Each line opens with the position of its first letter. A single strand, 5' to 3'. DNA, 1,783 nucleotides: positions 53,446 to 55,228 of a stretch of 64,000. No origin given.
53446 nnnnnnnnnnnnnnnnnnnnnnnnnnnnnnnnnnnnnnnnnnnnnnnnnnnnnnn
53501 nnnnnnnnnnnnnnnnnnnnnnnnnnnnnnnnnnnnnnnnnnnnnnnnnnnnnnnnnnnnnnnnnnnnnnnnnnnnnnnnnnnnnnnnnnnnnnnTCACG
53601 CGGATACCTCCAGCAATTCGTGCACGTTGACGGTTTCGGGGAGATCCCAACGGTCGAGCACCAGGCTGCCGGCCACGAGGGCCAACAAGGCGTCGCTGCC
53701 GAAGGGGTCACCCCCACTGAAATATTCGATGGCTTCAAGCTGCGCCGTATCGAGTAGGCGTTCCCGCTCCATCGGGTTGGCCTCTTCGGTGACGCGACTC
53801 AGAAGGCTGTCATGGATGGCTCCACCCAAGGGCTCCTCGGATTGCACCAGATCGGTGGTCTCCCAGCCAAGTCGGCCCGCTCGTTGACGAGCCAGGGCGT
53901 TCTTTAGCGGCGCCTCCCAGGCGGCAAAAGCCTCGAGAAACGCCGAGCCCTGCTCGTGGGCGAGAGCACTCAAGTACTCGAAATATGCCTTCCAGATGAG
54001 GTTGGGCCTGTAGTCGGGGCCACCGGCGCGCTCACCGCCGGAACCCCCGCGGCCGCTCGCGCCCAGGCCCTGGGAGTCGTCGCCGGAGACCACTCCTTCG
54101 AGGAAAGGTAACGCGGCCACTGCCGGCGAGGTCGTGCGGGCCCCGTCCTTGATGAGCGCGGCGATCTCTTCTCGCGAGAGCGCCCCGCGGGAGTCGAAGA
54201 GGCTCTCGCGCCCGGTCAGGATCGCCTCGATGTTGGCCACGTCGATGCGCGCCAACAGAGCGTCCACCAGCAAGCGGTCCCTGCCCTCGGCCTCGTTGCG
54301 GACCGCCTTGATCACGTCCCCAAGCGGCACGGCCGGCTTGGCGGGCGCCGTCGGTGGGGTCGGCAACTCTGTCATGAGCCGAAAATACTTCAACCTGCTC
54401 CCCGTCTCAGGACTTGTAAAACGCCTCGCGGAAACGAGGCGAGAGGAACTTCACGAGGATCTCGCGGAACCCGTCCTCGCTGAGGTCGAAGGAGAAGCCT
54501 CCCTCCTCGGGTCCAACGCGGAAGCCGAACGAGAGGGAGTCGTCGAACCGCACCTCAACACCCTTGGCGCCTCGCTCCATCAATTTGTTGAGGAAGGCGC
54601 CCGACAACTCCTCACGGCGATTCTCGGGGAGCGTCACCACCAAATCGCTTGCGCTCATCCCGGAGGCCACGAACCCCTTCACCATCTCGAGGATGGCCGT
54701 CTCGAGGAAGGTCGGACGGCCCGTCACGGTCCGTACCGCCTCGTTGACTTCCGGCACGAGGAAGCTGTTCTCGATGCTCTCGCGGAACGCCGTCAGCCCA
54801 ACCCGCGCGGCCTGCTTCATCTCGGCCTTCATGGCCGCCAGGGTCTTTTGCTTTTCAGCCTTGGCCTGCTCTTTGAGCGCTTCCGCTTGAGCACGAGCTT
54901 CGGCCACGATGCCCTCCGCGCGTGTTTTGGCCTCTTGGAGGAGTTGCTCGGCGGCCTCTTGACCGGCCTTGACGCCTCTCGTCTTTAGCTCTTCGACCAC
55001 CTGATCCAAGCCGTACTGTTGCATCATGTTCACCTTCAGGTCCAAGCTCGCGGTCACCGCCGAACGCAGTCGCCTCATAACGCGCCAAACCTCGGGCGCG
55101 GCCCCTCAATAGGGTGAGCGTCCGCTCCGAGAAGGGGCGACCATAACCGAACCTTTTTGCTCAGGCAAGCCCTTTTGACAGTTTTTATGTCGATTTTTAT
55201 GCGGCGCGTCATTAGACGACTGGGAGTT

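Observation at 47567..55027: Complete V/A-type ATPase operon in E-X-A-B-D-I-K order with a Na+-type proteolipid signature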

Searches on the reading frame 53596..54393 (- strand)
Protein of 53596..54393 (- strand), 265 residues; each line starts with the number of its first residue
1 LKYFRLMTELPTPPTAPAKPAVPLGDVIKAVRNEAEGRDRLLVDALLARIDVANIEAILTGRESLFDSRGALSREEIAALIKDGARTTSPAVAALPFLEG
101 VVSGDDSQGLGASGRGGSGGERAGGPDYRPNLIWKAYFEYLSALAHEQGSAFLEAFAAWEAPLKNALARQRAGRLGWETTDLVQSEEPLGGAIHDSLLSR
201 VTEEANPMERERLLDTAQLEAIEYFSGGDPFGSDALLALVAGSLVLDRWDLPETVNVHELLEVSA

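Call 4: search_protein_families(library=pfam, proteins=[window:53596-54393:-], max_evalue=0.01)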
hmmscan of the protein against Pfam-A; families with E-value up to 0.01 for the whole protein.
window:53596-54393:- (265 aa): 1 family
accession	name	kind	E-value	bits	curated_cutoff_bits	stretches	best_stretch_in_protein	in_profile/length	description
PF10962.13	DUF2764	-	3.8e-07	30.5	24.1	0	199-249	198-248/271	Protein of unknown function (DUF2764)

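Call 5: search_protein_families(library=ncbifam, proteins=[window:53596-54393:-], max_evalue=0.01)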
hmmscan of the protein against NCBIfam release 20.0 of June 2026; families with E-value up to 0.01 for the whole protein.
window:53596-54393:- (265 aa): 0 families

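Call 12: find_homologous_proteins(query=window:53596-54393:-, max_evalue=0.001)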
Query window:53596-54393:- (265 aa): 12 proteins with E <= 0.001 among 8000 candidates.
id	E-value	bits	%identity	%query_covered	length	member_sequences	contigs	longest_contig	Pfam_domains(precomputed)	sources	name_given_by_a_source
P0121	2.9e-162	556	100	98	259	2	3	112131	PF10962.14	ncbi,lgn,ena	-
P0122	1.4e-116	406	71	100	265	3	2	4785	PF10962.14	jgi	-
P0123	6.9e-40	155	39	100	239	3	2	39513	PF10962.14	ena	-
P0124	1.3e-39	154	39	100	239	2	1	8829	PF10962.14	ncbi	-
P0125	5.9e-39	152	37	100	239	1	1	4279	PF10962.14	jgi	-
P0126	2.8e-36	143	39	100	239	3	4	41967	PF10962.14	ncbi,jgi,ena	-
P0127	3.1e-36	143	39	100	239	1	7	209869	PF10962.14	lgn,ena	-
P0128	2.5e-35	140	38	100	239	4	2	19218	PF10962.14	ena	-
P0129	3.0e-35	140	38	100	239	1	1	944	PF10962.14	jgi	jgi:hypothetical protein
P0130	9.9e-35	138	39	100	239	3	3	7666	PF10962.14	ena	-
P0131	5.6e-31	126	36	100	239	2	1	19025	PF10962.14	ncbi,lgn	-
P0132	5.0e-24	103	42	52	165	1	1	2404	PF10962.14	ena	-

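Call 17: find_encoding_contigs(protein=P0121, flank=10000, max_places=4)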
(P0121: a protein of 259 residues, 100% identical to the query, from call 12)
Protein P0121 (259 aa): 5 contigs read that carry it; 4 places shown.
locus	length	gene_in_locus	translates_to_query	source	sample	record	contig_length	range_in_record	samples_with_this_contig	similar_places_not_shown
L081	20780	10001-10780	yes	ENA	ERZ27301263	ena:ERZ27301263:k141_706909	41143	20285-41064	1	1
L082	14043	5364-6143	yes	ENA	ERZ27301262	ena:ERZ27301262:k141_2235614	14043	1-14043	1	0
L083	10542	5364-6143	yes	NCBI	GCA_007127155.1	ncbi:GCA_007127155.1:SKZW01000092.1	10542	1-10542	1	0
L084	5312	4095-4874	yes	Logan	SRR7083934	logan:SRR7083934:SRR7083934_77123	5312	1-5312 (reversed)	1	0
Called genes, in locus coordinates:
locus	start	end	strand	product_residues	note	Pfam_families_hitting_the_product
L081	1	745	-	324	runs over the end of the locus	-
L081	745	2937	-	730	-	PF22019:GlgB_N, PF02922:CBM_48, PF00128:Alpha-amylase, PF02806:Alpha-amylase_C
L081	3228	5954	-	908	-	PF04467:DUF483 (weak)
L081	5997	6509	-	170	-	-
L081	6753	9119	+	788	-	-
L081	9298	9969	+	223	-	-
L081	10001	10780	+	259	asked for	PF10962:DUF2764 (faint)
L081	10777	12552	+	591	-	PF02874:ATP-synt_ab_N, PF16886:ATP-synt_ab_Xtn, PF00006:ATP-synt_ab, PF22919:ATP-synt_VA_C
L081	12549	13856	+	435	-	PF02874:ATP-synt_ab_N, PF00006:ATP-synt_ab, PF22919:ATP-synt_VA_C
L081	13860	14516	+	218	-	PF01813:ATP-synt_D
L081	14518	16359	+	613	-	PF01496:V_ATPase_I (weak)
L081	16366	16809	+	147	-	PF00137:ATP-synt_C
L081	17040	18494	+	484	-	PF13396:PLDc_N (faint), PF13091:PLDc_2, PF00614:PLDc (weak), PF13091:PLDc_2, PF00614:PLDc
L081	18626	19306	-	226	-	-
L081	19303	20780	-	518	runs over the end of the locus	?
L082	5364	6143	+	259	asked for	PF10962:DUF2764 (faint)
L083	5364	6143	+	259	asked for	PF10962:DUF2764 (faint)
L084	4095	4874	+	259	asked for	PF10962:DUF2764 (faint)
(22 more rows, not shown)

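Call 31: search_solved_structures(query=A2, max_evalue=10, show_alignments=2)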
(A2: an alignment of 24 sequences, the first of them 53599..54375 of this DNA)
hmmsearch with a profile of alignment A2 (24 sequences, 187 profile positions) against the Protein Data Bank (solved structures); distinct sequences matched with E-value up to 10: 4.
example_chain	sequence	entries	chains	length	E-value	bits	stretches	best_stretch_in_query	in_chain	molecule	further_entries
5h18_A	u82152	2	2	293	0.61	13.2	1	31-90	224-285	UGGT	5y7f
3d0w_A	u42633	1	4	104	0.9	12.6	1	102-134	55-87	YflH protein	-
8su7_A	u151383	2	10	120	1.6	11.8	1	19-53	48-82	7,8-dihydroneopterin aldolase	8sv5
5f3m_A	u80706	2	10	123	1.7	11.7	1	19-53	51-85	7,8-dihydroneopterin aldolase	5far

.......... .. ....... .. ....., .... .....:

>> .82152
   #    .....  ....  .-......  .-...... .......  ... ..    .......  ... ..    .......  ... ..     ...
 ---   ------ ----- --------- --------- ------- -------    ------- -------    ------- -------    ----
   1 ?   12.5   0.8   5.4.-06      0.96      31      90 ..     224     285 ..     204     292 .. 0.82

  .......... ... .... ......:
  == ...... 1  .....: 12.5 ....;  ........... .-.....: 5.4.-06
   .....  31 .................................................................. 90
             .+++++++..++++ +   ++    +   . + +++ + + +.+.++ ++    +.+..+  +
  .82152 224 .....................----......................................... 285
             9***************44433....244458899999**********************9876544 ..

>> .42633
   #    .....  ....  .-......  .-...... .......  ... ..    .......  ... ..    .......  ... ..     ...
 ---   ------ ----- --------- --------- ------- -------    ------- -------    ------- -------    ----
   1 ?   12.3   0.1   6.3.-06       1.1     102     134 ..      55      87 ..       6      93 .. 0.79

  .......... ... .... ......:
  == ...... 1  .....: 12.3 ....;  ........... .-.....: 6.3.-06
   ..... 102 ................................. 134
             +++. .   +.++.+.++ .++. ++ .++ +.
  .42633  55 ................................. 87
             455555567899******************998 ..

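Call 38: predict_structure(alignment_id=A1)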
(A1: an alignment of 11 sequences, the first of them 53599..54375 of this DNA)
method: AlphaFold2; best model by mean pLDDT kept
length: 259 residues; sequences in the alignment: 11
mean_pLDDT: 71.3   pTM: 0.73
mean pLDDT of the five models: 71.3, 69.9, 69.3, 60.1, 59.0
residues with pLDDT >= 90: 18; 70-90: 140; 50-70: 55; < 50: 46
segments of 3 or more residues with pLDDT < 50: 1-8, 99-117, 181-183, 244-259
pLDDT, mean of each block of 10 residues (from residue 1): 44 70 86 89 88 77 87 74 64 61 38 44 77 89 90 83 69 59 63 80 76 86 78 87 51 38
secondary structure, 60 per line:
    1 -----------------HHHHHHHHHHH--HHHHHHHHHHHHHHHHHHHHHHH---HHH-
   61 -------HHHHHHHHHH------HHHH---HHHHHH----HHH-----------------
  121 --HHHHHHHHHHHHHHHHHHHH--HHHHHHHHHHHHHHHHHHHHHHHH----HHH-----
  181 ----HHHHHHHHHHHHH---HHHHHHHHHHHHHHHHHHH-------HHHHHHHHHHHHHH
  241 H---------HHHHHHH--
elements in order: H18-28 H31-53 H68-77 H84-87 H91-96 H123-142 H145-168 H185-197 H201-219 H227-241 H251-257

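Call 43: fold_search(model_id=the predicted structure, library=pdb)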
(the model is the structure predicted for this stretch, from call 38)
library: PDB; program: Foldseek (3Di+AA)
matches with E <= 10: 159; with E <= 0.001: 0
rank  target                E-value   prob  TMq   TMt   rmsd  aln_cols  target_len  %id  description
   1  6o7u_d                2.6e-01  0.97  0.49  0.39   6.9       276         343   13  Saccharomyces cerevisiae V-ATPase Stv1-VO (released 2019-04-03)
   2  6o7t_d                7.0e-01  0.77  0.41  0.35   8.1       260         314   11  Saccharomyces cerevisiae V-ATPase Vph1-VO (released 2019-04-03)
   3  8eas_d                8.0e-01  0.94  0.53  0.42   6.3       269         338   11  Yeast VO in complex with Vma12-22p (released 2022-11-02)
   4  3eb7_A                9.2e-01  0.08  0.17  0.10  15.3       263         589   15  Crystal Structure of Insecticidal Delta-Endotoxin Cry8Ea1 from Bacillus Thuringiensis at 2.2 Angstroms Resolution (released 2008-09-16)
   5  9lni                  1.1e+00  0.21  0.26  0.30  13.1       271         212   11  Crystal structure of the de novo designed protein ZZ1 (released 2025-06-04)
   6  3eb7_C                1.3e+00  0.09  0.20  0.12  14.6       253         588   17  Crystal Structure of Insecticidal Delta-Endotoxin Cry8Ea1 from Bacillus Thuringiensis at 2.2 Angstroms Resolution (released 2008-09-16)
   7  9k87_0                1.7e+00  0.12  0.23  0.23  20.2       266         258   18  Cryo-EM structure of designed zinc-induced icosahedron Cage-i53-Zn1-HEHE-5 (released 2025-10-29)
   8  4zvb_B                1.7e+00  0.09  0.17  0.24  16.8       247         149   10  Crystal structure of globin domain of the E. coli DosC - form II (ferrous) (released 2015-11-11)
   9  9dsf_C                1.7e+00  0.09  0.16  0.22  16.3       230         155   10  Cyanide-ligated Bordetella pertussis globin coupled sensor regulatory domain S68A (released 2025-12-24)
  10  8s89                  1.8e+00  0.08  0.19  0.14  18.0       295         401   12  Efficient and scalable protein design using a relaxed sequence space (released 2024-10-16)
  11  6e9v_A                2.0e+00  0.09  0.20  0.23  13.9       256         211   18  DHF79 filament (released 2018-11-21)
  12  6m9a_A                2.1e+00  0.08  0.15  0.20  16.7       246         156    8  Bordetella pertussis globin coupled sensor regulatory domain (BpeGReg) (released 2018-11-14)
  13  9dse_A                2.2e+00  0.08  0.15  0.22  16.4       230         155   10  Cyanide-ligated Bordetella pertussis globin coupled sensor regulatory domain (released 2025-12-24)
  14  7zdu_C                2.2e+00  0.06  0.19  0.11  18.9       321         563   11  Occ(apo/return) conformation of CydDC mutant (E500Q.C) in ATP(CydC)/ATP(CydD) bound state (Dataset-19) (released 2023-04-19)
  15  8rag_A                2.2e+00  0.05  0.18  0.15  16.8       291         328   14  Crystal structure of class Ie ribonucleotide reductase R2 subunit without Y150 modification from Gardnerella vaginalis (released 2024-12-11)
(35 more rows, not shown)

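Call 44: search_protein_families(library=pfam, alignment_id=A2, max_evalue=10)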
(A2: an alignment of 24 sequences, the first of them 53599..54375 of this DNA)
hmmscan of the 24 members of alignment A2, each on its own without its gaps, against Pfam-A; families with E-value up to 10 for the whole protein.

A. member 1, window:53599-54375:- (259 aa): 2 families
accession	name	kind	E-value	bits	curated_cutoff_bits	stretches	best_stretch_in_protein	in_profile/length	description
PF10962.13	DUF2764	-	8.6e-07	29.3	24.1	3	193-243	198-248/271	Protein of unknown function (DUF2764)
PF01992.21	vATP-synt_AC39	-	0.034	13.9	29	1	23-71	70-113/339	ATP synthase (C/AC39) subunit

B. families by the number of members that match (of 24 scanned): 7 families
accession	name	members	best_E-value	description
PF10962.13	DUF2764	24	7.5e-17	Protein of unknown function (DUF2764)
PF01992.21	vATP-synt_AC39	3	8.1e-05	ATP synthase (C/AC39) subunit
PF20770.3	PAN2_N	1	0.00027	PAN2 N-terminal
PF20172.3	DUF6538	1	0.014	Domain of unknown function (DUF6538)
PF03441.19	FAD_binding_7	1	0.03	FAD binding domain of DNA photolyase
PF11846.14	Wzy_C_2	1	0.043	Virulence factor membrane-bound polymerase, C-terminal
PF22458.1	RsmF-B_ferredox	1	0.14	Methyltr_RsmF/B-like, ferredoxin-like domain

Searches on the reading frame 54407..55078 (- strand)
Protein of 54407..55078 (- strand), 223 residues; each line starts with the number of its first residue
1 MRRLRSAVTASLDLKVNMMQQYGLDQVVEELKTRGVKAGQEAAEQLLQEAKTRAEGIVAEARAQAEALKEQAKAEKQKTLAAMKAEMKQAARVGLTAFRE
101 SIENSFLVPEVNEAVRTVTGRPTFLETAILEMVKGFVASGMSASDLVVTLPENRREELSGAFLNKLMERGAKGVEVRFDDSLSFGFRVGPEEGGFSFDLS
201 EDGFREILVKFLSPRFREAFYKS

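Call 4: search_protein_families(library=pfam, proteins=[window:54407-55078:-], max_evalue=0.01)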
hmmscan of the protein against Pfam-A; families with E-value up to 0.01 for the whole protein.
window:54407-55078:- (223 aa): 2 families
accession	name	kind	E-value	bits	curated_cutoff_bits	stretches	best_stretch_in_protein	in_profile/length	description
PF05103.18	DivIVA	-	0.001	19.5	28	1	38-92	71-124/131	DivIVA protein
PF00430.23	ATP-synt_B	-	0.0047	17.4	28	1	35-88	48-101/132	ATP synthase B/B' CF(0)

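Call 5: search_protein_families(library=ncbifam, proteins=[window:54407-55078:-], max_evalue=0.01)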
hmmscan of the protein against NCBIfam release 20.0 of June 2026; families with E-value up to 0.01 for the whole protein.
window:54407-55078:- (223 aa): 17 families
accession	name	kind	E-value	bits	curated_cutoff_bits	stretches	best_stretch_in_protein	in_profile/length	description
NF002424.0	PRK01558.1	equivalog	1.6e-32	112.7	241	1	22-219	3-195/203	V-type ATP synthase subunit E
NF002170.0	PRK01005.1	equivalog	6.3e-20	71.8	280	1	21-222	7-206/208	V-type ATP synthase subunit E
NF002629.0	PRK02292.1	equivalog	1.2e-06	28.5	184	1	23-86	2-61/192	V-type ATP synthase subunit E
NF006574.0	PRK09098.1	subfamily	5.4e-05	22.7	278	1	9-80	9-78/277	HrpE/YscL family type III secretion apparatus protein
NF050102.1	DivIVA_Wag31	equivalog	0.00021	21.3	260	1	36-85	162-211/256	DivIVA-like cell division protein Wag31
TIGR02499.1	HrpE_YscL_not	equivalog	0.00058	20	78.7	1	39-118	11-89/166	type III secretion system stator protein SctL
NF005198.1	PRK06669.1-3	equivalog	0.00087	18.6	200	1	35-86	90-141/299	flagellar assembly protein FliH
NF009344.0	PRK12705.1-1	equivalog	0.0012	17.6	831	1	31-90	21-83/572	hypothetical protein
TIGR01176.1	fum_red_Fp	equivalog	0.0017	17.1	932.7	1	28-101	395-468/580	fumarate reductase (quinol) flavoprotein subunit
NF004411.0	PRK05759.1-2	equivalog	0.002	18.2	131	1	36-102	54-120/156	F0F1 ATP synthase subunit B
TIGR02926.1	AhaH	equivalog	0.0024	18.1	48.5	1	36-90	4-58/85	ATP synthase archaeal subunit H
TIGR01933.1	hflK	equivalog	0.0028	17.1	159.4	1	36-92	158-214/261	FtsH protease activity modulator HflK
TIGR01144.1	ATP_synt_b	equivalog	0.0058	16.5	65.5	1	36-90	45-103/147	F0F1 ATP synthase subunit B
NF000997.0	PRK00106.1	equivalog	0.0075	14.8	937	1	36-106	26-92/535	ribonuclease Y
NF011041.0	PRK14471.1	equivalog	0.0084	16.1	200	0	40-103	51-114/164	F0F1 ATP synthase subunit B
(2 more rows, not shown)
